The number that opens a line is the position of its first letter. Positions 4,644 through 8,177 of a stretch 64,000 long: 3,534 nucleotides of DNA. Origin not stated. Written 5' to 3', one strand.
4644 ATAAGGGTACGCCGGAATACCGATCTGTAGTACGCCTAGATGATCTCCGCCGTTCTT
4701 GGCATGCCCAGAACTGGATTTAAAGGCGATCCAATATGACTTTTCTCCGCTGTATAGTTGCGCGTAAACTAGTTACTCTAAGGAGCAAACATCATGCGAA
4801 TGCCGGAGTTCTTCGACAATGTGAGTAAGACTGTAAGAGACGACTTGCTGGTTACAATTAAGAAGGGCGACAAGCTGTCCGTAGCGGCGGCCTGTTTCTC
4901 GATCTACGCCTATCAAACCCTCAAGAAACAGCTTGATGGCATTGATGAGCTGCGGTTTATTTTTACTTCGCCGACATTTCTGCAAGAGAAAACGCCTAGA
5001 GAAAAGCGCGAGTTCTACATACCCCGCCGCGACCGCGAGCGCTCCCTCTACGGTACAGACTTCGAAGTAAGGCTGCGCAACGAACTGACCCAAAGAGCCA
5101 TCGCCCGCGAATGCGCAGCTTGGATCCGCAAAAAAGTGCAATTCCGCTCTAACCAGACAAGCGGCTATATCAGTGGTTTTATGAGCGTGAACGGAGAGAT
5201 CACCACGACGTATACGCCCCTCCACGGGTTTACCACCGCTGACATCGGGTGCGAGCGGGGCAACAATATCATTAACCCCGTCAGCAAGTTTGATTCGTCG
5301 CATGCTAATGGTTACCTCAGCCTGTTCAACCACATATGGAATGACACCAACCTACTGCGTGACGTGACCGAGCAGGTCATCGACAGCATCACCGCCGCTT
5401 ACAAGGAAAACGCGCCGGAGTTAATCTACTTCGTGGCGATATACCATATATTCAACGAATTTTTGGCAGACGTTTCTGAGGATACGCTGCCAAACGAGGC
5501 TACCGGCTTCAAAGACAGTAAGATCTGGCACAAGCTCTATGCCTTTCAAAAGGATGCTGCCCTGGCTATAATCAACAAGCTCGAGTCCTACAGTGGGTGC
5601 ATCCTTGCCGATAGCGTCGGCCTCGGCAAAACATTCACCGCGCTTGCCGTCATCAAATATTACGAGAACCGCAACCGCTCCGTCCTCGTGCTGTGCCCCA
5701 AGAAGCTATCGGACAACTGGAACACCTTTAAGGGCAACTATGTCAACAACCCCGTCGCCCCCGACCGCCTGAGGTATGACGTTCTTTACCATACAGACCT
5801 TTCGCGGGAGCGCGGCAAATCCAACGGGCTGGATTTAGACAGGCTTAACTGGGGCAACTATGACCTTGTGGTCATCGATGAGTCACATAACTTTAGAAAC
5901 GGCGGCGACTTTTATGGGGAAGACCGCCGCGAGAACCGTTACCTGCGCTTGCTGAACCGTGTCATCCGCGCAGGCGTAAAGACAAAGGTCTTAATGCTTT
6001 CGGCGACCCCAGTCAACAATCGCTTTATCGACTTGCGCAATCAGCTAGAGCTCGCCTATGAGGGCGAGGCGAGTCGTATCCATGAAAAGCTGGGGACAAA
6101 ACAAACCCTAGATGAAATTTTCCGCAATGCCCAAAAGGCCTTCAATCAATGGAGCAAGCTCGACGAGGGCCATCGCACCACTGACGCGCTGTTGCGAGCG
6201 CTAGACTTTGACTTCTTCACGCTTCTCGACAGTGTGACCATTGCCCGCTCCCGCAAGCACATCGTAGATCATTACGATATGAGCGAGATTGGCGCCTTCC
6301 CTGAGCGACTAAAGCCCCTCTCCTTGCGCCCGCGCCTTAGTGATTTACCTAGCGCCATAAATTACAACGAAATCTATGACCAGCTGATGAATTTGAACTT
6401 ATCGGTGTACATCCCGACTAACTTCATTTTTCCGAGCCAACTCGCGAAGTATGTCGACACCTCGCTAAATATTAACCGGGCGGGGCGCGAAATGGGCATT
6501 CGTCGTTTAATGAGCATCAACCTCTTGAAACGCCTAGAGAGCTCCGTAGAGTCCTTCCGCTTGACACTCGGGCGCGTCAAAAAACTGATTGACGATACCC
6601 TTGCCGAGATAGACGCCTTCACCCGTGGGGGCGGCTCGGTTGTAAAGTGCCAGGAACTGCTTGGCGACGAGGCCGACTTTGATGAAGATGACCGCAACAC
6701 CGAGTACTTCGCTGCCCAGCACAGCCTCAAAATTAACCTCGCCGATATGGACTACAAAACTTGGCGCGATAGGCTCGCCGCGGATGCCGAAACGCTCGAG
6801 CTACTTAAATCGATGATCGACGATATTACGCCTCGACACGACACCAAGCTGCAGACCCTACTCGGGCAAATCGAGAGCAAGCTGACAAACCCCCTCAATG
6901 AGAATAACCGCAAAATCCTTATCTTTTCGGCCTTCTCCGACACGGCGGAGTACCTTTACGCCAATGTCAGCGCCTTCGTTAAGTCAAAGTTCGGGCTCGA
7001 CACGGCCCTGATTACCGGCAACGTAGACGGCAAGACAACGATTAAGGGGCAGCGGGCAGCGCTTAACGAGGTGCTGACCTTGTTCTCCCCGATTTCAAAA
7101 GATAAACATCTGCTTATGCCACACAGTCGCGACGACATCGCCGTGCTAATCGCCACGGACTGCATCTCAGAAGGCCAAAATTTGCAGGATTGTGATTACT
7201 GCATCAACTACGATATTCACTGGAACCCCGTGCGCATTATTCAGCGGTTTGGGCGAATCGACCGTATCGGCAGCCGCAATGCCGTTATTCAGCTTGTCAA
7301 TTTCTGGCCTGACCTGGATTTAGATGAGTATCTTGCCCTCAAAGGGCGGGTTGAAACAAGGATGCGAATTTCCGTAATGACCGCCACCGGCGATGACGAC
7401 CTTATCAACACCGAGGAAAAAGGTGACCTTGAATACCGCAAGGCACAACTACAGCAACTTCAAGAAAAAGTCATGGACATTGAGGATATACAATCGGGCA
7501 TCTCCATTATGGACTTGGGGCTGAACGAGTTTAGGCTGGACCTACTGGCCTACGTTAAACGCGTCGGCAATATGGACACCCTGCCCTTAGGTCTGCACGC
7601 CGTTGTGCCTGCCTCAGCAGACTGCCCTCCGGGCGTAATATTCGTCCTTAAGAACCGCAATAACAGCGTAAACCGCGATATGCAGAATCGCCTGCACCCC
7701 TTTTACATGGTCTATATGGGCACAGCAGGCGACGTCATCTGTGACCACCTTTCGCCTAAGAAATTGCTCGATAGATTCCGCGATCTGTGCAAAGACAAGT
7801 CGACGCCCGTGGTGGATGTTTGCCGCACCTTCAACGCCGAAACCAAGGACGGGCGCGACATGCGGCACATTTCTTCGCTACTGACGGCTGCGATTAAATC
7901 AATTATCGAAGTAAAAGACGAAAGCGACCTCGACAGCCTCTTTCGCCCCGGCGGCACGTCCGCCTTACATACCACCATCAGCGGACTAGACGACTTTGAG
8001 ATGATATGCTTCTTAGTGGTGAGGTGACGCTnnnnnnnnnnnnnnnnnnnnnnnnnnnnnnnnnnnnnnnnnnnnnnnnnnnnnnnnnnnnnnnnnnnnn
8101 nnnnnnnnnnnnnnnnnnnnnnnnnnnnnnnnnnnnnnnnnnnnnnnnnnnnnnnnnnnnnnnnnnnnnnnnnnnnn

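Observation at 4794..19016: Six-gene co-directional locus (SNF2 + DUF4391 + N6A MTase + Type III Res + two DUF1998 helicases): a hybrid that fits neither Type III R-M nor DISARM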

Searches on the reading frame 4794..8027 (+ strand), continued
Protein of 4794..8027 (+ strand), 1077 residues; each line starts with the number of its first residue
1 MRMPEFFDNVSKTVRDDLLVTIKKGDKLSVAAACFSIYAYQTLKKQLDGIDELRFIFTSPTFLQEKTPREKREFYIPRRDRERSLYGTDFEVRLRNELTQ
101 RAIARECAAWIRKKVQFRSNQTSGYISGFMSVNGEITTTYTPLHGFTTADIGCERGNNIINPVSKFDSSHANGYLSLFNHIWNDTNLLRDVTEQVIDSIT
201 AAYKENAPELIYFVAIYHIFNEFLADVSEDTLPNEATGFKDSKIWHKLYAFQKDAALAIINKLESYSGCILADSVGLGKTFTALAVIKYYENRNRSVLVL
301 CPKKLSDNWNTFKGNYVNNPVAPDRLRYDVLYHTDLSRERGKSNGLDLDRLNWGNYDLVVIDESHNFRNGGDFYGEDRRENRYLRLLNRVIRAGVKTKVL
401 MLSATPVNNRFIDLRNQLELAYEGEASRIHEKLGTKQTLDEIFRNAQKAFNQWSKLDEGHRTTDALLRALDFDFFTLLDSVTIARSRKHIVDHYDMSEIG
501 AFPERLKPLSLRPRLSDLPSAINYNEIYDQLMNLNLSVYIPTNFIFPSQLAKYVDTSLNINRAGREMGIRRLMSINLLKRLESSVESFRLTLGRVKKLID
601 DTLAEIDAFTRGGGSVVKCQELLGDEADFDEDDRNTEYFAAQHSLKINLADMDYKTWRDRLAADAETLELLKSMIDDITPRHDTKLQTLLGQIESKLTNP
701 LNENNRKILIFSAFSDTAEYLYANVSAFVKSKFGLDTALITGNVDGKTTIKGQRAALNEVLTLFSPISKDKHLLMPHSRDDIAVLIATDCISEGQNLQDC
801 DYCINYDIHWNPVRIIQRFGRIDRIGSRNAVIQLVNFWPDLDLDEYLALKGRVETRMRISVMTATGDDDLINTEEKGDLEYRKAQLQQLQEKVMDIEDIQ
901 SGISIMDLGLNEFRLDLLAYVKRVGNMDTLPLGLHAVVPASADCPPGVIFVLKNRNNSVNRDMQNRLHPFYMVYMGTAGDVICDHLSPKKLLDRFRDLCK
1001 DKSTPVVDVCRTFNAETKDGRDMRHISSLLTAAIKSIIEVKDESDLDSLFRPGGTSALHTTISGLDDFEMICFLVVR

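Call 54: get_annotated_region(hit=H129, flank=9000)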
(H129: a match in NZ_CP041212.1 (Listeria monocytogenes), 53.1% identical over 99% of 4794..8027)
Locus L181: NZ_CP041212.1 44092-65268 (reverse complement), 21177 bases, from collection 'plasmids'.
description: Listeria monocytogenes strain LMP18-H2446 plasmid pCFSAN074383, complete sequence
organism: Listeria monocytogenes (NCBI taxid 1639)
taxonomy: Bacteria; Bacillota; Bacilli; Bacillales; Listeriaceae; Listeria; Listeria monocytogenes
host: -; source: -; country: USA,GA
typing (MOB-suite, as given by PLSDB): mobilizable; replicon rep_cluster_2446; relaxase MOBP
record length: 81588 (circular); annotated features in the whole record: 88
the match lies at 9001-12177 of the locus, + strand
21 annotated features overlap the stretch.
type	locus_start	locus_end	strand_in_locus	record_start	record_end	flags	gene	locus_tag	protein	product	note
CDS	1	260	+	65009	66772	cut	-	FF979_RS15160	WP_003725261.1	toprim domain-containing protein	-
CDS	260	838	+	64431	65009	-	-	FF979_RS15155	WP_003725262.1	thermonuclease family protein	-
CDS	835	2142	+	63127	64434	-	-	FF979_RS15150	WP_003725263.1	site-specific DNA-methyltransferase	-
CDS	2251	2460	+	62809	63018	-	-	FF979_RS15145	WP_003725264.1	hypothetical protein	-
CDS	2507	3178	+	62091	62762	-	-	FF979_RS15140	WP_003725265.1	hypothetical protein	-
CDS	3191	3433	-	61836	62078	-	-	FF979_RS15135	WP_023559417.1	hypothetical protein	-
CDS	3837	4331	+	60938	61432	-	-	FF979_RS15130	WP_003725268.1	hypothetical protein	-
CDS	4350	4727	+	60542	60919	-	-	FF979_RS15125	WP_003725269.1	hypothetical protein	-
CDS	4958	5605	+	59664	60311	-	-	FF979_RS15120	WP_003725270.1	hypothetical protein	-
CDS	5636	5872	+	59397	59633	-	-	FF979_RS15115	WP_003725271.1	helix-turn-helix transcriptional regulator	-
CDS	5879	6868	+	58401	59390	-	-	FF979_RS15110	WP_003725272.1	hypothetical protein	-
CDS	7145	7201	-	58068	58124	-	-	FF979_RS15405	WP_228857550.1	hypothetical protein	-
CDS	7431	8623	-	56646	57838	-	-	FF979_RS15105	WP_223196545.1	IS3 family transposase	-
CDS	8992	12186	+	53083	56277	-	-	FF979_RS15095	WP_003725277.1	helicase-related protein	-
CDS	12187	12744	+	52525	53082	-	-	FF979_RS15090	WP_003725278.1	hypothetical protein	-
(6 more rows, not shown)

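Call 56: search_protein_families(library=pfam, proteins=[L181:12187-12744:+, L181:12747-13169:+], max_evalue=1)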
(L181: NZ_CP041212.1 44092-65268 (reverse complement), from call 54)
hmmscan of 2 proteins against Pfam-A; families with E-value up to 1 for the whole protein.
L181:12187-12744:+ (185 aa): 3 families
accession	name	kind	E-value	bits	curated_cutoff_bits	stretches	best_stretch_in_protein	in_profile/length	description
PF14335.11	DUF4391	-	1.5e-08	35.3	29.9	2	5-85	13-100/232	Domain of unknown function (DUF4391)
PF08585.18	RMI1_N_C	-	0.031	14.5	23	1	114-156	15-57/146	RMI1, N-terminal OB-fold domain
PF10167.14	BORCS8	-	0.33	11.4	25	1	113-174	46-107/112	BLOC-1-related complex sub-unit 8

L181:12747-13169:+ (140 aa): 3 families
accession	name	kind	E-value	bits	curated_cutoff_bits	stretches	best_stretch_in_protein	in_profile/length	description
PF03602.21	Cons_hypoth95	-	0.00071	19.7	24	1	70-131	87-144/182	Conserved hypothetical protein 95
PF01555.25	N6_N4_Mtase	-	0.0011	19.5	26.7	1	99-127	1-26/221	DNA methylase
PF02086.21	MethyltransfD12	-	0.017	15.3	22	1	93-132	170-213/253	D12 class N6 adenine-specific DNA methyltransferase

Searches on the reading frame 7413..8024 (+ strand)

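Call 56: search_protein_families(library=pfam, proteins=[window:7413-8024:+], max_evalue=1)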
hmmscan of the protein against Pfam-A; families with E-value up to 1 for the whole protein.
seq(204 aa): 1 family
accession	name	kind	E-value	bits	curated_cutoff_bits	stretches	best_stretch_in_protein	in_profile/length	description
PF21242.3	ECT2_PH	-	0.079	13.6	27.6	1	125-177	37-88/126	ECT2, PH domain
